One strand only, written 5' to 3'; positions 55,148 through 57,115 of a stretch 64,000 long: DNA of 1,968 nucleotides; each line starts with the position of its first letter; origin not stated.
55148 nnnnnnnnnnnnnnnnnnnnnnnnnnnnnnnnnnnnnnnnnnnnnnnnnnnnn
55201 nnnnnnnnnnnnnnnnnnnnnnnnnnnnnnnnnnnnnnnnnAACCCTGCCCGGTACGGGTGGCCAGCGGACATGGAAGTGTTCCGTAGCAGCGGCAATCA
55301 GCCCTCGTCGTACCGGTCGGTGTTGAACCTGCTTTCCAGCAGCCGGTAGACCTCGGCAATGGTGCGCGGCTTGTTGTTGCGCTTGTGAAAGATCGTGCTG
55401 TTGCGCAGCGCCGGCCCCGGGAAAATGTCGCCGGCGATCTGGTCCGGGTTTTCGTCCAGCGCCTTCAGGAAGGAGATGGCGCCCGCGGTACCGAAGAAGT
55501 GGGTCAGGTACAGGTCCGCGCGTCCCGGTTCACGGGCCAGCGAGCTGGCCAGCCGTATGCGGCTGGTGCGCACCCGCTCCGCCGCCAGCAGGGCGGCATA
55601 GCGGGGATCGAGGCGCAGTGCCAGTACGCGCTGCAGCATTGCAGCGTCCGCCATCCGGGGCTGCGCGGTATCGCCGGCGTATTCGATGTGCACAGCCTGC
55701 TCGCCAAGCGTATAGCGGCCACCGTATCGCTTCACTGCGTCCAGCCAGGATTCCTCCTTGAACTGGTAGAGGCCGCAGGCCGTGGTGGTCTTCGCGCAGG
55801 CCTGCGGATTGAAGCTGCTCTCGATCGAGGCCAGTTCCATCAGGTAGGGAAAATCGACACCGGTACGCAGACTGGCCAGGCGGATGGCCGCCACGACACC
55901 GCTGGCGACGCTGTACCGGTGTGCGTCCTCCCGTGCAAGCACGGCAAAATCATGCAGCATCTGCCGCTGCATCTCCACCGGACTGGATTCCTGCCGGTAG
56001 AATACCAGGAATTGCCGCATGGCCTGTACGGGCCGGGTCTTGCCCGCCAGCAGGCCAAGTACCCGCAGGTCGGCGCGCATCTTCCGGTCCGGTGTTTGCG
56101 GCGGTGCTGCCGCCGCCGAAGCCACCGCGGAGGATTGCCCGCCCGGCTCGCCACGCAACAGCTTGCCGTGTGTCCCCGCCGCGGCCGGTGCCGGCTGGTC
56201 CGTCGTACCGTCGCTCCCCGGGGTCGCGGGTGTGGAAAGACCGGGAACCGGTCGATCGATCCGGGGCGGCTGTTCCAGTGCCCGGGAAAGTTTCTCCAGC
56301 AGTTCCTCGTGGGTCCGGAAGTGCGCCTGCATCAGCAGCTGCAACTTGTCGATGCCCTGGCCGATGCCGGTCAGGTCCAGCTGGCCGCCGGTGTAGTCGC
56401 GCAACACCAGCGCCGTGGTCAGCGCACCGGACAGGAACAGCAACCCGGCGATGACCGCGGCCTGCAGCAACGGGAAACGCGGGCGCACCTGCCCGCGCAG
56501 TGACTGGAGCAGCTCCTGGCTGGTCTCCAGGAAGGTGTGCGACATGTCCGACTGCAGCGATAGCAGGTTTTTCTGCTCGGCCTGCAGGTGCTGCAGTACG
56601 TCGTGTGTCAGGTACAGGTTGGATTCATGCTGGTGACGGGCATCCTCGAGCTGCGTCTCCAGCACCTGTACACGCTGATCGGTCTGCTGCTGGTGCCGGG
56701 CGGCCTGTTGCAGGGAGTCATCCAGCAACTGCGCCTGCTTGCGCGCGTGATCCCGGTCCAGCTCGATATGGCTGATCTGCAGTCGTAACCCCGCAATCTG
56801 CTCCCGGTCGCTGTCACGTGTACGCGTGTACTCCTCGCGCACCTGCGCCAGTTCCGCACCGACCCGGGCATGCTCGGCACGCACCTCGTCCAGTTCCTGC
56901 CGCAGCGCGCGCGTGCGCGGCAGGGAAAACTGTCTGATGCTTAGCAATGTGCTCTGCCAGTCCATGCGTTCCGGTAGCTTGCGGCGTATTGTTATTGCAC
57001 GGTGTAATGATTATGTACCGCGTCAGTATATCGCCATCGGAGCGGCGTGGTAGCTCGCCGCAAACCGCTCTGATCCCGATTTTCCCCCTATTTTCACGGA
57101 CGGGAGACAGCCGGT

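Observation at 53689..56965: Coiled-coil/SLT transglycosylase protein co-transcribed with a mini Ser/Thr-kinase-fold protein and a PP2C phosphatase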

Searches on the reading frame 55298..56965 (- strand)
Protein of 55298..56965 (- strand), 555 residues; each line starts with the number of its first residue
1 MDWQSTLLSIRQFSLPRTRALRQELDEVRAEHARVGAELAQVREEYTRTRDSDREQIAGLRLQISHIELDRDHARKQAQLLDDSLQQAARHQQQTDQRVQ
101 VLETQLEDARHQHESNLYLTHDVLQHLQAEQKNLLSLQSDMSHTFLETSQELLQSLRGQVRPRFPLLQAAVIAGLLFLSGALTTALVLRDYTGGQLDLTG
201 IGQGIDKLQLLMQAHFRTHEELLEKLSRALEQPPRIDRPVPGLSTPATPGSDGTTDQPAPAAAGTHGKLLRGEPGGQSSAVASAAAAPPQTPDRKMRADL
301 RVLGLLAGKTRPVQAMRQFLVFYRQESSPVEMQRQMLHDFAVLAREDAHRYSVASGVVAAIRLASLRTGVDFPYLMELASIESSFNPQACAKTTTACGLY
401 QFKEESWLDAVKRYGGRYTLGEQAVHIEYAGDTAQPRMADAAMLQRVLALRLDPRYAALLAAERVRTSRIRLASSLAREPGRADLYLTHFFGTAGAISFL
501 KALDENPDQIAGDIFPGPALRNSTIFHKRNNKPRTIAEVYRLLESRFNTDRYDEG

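Call 3: search_protein_families(library=pfam, proteins=[window:55298-56965:-], max_evalue=0.1)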
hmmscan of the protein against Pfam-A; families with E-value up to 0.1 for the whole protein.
window:55298-56965:- (555 aa): 2 families
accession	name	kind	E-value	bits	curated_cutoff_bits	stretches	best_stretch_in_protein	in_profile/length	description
PF01464.25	SLT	-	3.3e-05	23.9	21.3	1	361-413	3-54/117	Transglycosylase SLT domain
PF04818.19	CID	-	0.0037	17.9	23.9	1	86-154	21-85/120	CID domain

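Call 4: search_protein_families(library=ncbifam, proteins=[window:55298-56965:-], max_evalue=0.1)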
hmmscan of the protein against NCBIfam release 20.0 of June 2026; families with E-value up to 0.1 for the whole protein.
window:55298-56965:- (555 aa): 6 families
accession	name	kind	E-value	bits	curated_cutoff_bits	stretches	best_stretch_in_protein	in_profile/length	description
NF002572.0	PRK02224.1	equivalog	0.00012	20.5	1087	1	16-150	307-433/888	DNA double-strand break repair ATPase Rad50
NF052397.1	AggPromo_Cterm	subfamily_domain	0.0028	18.1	40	1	373-410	3-40/80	aggregation-promoting factor C-terminal-like domain-containing protein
TIGR02168.1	SMC_prok_B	equivalog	0.0051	14.6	567.35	1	19-153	340-480/1181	chromosome segregation protein SMC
NF008670.0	PRK11671.1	equivalog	0.0064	15.7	375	1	357-405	192-239/359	membrane-bound lytic murein transglycosylase MltC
NF045487.1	ASRP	equivalog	0.027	13.1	300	1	17-160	332-469/593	archaea-specific SMC-related protein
TIGR02169.1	SMC_prok_A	equivalog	0.046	11.4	729.4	1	19-159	671-807/1165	chromosome segregation protein SMC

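Call 15: find_homologous_proteins(query=window:55298-56965:-, max_evalue=0.00001)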
Query window:55298-56965:- (555 aa): 71 proteins with E <= 0.00001 among 8000 candidates.
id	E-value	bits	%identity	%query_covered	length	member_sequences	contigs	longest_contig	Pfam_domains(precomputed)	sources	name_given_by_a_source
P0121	0.0e+0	1211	100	100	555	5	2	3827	PF01464.26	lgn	-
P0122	5.0e-255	865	73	100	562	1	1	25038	-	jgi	jgi:soluble lytic murein transglycosylase-like protein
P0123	6.7e-208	710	63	100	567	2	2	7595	PF01464.26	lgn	-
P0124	1.8e-207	708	63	100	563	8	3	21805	-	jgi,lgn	jgi:hypothetical protein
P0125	1.2e-200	686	62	100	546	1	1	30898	-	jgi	jgi:hypothetical protein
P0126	1.2e-196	672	61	100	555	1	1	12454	-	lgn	-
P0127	2.7e-194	665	60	100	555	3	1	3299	-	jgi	jgi:muramidase (phage lysozyme)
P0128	8.2e-194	663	60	100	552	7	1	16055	-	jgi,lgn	jgi:soluble lytic murein transglycosylase-like protein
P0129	1.3e-189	649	61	100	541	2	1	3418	PF01464.26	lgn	-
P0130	1.5e-168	580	55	100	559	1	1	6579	-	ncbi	-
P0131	1.8e-168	579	54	100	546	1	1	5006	-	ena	-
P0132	9.8e-168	577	55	100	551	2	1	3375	-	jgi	jgi:hypothetical protein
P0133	2.1e-167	576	53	100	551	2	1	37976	PF01464.26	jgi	jgi:hypothetical protein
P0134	9.2e-165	567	52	100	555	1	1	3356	PF01464.26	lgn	-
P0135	4.2e-163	562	55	100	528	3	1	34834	-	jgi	jgi:hypothetical protein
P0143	1.9e-147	510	46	95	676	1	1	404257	PF01464.26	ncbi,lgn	ncbi:MAG: transglycosylase SLT domain-containing protein [Pseudomonadota bacterium]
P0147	5.3e-140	486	44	100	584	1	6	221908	PF01471.24,PF01464.26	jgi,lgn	-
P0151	2.1e-134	467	42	100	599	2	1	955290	PF01464.26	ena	-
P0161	1.0e-112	396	39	100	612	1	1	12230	-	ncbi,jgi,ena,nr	ncbi:MAG: hypothetical protein OEU44_02815 [Gammaproteobacteria bacterium]|nr:hypothetical protein [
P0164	5.1e-112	393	40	100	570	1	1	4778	PF01471.24,PF01464.26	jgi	-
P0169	3.7e-110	387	43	100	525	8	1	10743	PF01464.26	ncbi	-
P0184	2.7e-65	239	48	46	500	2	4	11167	PF01464.26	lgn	-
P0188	2.7e-56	209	48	39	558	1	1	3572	PF01471.24,PF01464.26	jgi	jgi:hypothetical protein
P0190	2.2e-55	206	48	39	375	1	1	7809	PF01471.24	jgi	jgi:hypothetical protein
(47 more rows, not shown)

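Call 17: find_encoding_contigs(protein=P0151, flank=5000, max_places=1)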
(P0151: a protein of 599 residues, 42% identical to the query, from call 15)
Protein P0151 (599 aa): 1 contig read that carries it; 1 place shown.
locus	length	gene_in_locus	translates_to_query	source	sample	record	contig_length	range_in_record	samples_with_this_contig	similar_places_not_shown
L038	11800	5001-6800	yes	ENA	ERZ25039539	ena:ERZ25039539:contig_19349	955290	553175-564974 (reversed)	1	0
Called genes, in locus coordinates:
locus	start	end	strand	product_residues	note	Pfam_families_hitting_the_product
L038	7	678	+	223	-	PF13640:2OG-FeII_Oxy_3, PF13661:2OG-FeII_Oxy_4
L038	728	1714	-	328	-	PF08240:ADH_N, PF00107:ADH_zinc_N, PF13602:ADH_zinc_N_2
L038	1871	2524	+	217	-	PF10973:DUF2799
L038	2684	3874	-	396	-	PF22807:TrAA12 (weak), PF07995:GSDH (weak), PF22807:TrAA12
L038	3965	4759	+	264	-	PF00459:Inositol_P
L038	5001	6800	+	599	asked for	PF01464:SLT (faint)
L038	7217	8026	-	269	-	PF04116:FA_hydroxylase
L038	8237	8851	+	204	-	PF00440:TetR_N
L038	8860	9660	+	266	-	PF00069:Pkinase, PF07714:PK_Tyr_Ser-Thr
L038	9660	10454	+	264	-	PF00481:PP2C (faint), PF13672:PP2C_2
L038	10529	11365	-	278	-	PF00126:HTH_1, PF03466:LysR_substrate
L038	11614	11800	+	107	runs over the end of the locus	-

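Call 18: find_encoding_contigs(protein=P0143, flank=5000, max_places=1)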
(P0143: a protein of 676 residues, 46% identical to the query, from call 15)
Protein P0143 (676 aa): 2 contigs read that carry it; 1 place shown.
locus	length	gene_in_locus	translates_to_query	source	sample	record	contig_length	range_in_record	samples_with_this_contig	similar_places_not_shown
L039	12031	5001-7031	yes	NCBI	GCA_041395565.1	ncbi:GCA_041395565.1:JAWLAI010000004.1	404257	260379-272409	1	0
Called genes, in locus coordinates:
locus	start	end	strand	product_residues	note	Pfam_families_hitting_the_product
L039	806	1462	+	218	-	PF10973:DUF2799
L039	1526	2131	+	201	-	-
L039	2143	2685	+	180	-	-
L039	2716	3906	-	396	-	PF22807:TrAA12 (weak), PF20067:SSL_N (faint), PF07995:GSDH (faint), PF22807:TrAA12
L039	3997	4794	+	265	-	PF00459:Inositol_P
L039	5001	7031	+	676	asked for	PF01464:SLT (weak)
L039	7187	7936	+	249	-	PF00069:Pkinase, PF07714:PK_Tyr_Ser-Thr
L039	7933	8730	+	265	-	PF00481:PP2C (weak), PF13672:PP2C_2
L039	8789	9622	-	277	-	PF00126:HTH_1, PF03466:LysR_substrate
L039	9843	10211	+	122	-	-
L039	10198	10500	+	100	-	-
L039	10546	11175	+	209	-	PF00856:SET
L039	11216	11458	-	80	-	-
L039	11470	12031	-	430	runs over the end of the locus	PF00285:Citrate_synt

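Call 19: find_encoding_contigs(protein=P0184, flank=5000, max_places=2)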
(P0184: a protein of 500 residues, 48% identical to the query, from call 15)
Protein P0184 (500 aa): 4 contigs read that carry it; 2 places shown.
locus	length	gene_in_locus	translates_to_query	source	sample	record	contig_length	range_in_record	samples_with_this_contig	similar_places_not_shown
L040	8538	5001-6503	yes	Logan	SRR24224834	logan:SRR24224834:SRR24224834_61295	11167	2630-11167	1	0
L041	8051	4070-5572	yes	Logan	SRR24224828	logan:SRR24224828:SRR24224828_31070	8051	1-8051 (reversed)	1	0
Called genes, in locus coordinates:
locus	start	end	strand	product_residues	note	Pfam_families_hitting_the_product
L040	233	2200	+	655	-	PF21623:HK_sensor_dom_bact, PF02743:dCache_1, PF00989:PAS, PF13188:PAS_8 (faint), PF08447:PAS_3, PF08448:PAS_4, PF13426:PAS_9, PF00990:GGDEF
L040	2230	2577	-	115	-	-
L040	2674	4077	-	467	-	PF00581:Rhodanese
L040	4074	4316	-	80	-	-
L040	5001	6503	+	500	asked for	PF01464:SLT (weak)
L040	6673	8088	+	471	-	PF02812:ELFV_dehydrog_N, PF00208:ELFV_dehydrog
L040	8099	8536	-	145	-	?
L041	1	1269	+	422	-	?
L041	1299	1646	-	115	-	-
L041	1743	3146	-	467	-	PF00581:Rhodanese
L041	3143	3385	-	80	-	-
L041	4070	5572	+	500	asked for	PF01464:SLT (weak)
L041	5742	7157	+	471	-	PF02812:ELFV_dehydrog_N, PF00208:ELFV_dehydrog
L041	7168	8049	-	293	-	?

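Call 38: search_protein_families(library=padloc, proteins=[window:55298-56965:-], max_evalue=0.01)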
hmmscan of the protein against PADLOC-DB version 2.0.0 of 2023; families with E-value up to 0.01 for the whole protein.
window:55298-56965:- (555 aa): 1 family
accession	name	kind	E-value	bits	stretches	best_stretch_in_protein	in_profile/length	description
PDLC03859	LmuB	-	0.0036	14.6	1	19-144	349-474/611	-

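Call 39: find_encoding_contigs(protein=P0161, flank=5000, max_places=1)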
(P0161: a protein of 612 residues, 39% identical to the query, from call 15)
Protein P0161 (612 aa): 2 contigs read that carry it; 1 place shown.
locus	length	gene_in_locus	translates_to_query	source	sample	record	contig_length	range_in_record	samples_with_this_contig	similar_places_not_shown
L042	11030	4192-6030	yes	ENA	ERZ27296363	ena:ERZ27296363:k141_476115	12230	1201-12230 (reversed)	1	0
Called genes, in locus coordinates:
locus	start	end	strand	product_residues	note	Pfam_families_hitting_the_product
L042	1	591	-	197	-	?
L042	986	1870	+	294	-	PF04909:Amidohydro_2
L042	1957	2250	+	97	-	-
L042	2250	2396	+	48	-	-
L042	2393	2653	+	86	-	PF16691:DUF5062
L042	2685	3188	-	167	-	-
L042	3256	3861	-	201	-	-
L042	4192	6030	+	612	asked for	-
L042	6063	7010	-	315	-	-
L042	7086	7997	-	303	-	-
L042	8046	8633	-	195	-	PF08378:NERD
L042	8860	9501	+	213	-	-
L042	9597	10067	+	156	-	-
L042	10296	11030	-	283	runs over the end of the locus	PF04228:Zn_peptidase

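Call 40: find_encoding_contigs(protein=P0147, flank=5000, max_places=1)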
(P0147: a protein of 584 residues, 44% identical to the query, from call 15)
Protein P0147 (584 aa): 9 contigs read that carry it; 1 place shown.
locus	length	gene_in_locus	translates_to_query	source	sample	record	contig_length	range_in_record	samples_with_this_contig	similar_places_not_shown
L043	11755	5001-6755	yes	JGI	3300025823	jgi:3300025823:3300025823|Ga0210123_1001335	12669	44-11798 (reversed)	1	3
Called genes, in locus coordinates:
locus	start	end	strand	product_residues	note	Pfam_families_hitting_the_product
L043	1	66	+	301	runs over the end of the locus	-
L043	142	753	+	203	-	PF02525:Flavodoxin_2 (faint), PF03358:FMN_red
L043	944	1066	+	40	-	-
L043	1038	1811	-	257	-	PF08240:ADH_N, PF00107:ADH_zinc_N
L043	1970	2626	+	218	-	PF10973:DUF2799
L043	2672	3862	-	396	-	PF22807:TrAA12 (weak), PF07995:GSDH (weak), PF22807:TrAA12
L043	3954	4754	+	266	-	PF00459:Inositol_P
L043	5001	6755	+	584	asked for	PF01471:PG_binding_1 (faint), PF01464:SLT (faint)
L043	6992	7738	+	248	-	PF00069:Pkinase, PF07714:PK_Tyr_Ser-Thr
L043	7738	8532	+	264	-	PF00481:PP2C (weak), PF13672:PP2C_2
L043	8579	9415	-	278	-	PF00126:HTH_1, PF03466:LysR_substrate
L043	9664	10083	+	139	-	-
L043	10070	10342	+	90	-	-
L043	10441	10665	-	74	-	-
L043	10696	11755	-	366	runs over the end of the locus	?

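Call 41: find_encoding_contigs(protein=P0169, flank=5000, max_places=1)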
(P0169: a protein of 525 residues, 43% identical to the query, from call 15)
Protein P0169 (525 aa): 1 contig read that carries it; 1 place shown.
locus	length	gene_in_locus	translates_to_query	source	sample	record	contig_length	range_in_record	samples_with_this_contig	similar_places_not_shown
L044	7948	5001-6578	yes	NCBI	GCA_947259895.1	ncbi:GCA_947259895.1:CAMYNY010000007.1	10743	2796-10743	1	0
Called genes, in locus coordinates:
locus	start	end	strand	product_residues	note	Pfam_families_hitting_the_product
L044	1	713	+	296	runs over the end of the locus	PF03976:PPK2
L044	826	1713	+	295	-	PF05235:CHAD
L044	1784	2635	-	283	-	-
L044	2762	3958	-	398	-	PF22807:TrAA12 (weak), PF07995:GSDH, PF22807:TrAA12 (weak)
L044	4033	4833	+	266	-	PF00459:Inositol_P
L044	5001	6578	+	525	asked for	PF01464:SLT (weak)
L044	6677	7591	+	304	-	PF01925:TauE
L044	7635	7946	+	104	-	?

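Call 54: find_related_loci(query=A2, collection=metagenome_contigs, flank=5000)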
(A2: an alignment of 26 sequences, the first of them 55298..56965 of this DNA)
Query A2 (555 aa) in metagenome_contigs; peptide patterns used: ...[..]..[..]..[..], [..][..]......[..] (x = any residue, [..] = any of these).
229 stretches matched a pattern; 158 encode a relative of the query (tblastn E <= 1e-3); the best 80 are kept; 80 distinct loci.
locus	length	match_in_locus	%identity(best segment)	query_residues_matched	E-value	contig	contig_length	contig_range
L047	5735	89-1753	100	1-555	0e+0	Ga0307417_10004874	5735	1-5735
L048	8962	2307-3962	60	1-555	0e+0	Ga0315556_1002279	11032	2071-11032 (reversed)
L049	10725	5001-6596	54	1-555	1e-174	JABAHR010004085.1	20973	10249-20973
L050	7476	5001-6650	53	1-555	5e-168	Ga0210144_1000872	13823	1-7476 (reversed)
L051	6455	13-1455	55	70-555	4e-150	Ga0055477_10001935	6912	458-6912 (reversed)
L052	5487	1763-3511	45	1-554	2e-148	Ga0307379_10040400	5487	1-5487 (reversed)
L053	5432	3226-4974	45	1-554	4e-148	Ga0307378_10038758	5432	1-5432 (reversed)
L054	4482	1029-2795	44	1-554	2e-145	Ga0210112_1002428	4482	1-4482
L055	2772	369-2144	44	1-554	6e-150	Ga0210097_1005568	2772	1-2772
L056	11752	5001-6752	44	1-555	6e-141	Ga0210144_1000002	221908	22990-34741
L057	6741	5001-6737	44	1-544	1e-137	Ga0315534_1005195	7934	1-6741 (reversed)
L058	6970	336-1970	44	1-554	3e-132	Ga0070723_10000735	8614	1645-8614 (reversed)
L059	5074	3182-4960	43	1-555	2e-132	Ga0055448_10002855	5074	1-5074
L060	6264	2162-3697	44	1-552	9e-124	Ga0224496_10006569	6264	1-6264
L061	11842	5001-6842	39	1-555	2e-123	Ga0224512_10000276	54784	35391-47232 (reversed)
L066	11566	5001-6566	42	1-555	2e-112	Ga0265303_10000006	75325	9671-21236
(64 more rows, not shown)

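Call 67: search_protein_families(library=phrogs, proteins=[window:55298-56965:-], max_evalue=0.001)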
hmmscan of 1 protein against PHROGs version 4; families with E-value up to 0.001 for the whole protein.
window:55298-56965:- (555 aa): 3 families
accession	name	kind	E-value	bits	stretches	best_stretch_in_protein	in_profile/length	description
phrog_4067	-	other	6.1e-27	95.4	1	361-548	674-833/980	transglycosylase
phrog_3201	-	tail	7.3e-26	91.2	1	359-547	2023-2185/2408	tail fiber protein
phrog_22520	-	unknown function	1.7e-09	38.4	1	440-504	55-119/330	-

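Call 68: predict_structure(alignment_id=A2)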
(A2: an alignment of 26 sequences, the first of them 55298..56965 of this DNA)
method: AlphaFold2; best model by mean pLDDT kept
length: 555 residues; sequences in the alignment: 26
mean_pLDDT: 74.7   pTM: 0.49
mean pLDDT of the five models: 74.7, 73.7, 71.3, 66.3, 64.0
residues with pLDDT >= 90: 110; 70-90: 280; 50-70: 81; < 50: 84
segments of 3 or more residues with pLDDT < 50: 156-165, 188-198, 232-288
pLDDT, mean of each block of 10 residues (from residue 1): 56 63 85 90 91 88 86 86 88 88 87 81 78 75 66 47 46 61 49 41 63 70 66 39 33 33 30 34 46 86 82 85 72 86 92 93 92 91 86 84 90 90 88 82 92 93 92 87 84 86 87 76 81 86 81 67
secondary structure, 60 per line:
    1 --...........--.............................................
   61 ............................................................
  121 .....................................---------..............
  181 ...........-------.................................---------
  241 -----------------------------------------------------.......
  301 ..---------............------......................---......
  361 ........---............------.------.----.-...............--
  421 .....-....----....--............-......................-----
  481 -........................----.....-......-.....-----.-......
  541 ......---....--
elements in order: H3-13 H16-157 H167-191 H199-231 H294-302 H312-323 H330-351 H355-368 H372-383 H404-418 H421-425 E427-430 E435-438 H441-452 H454-475 H482-505 H511-514 H516-521 H523-526 H536-546 H550-553
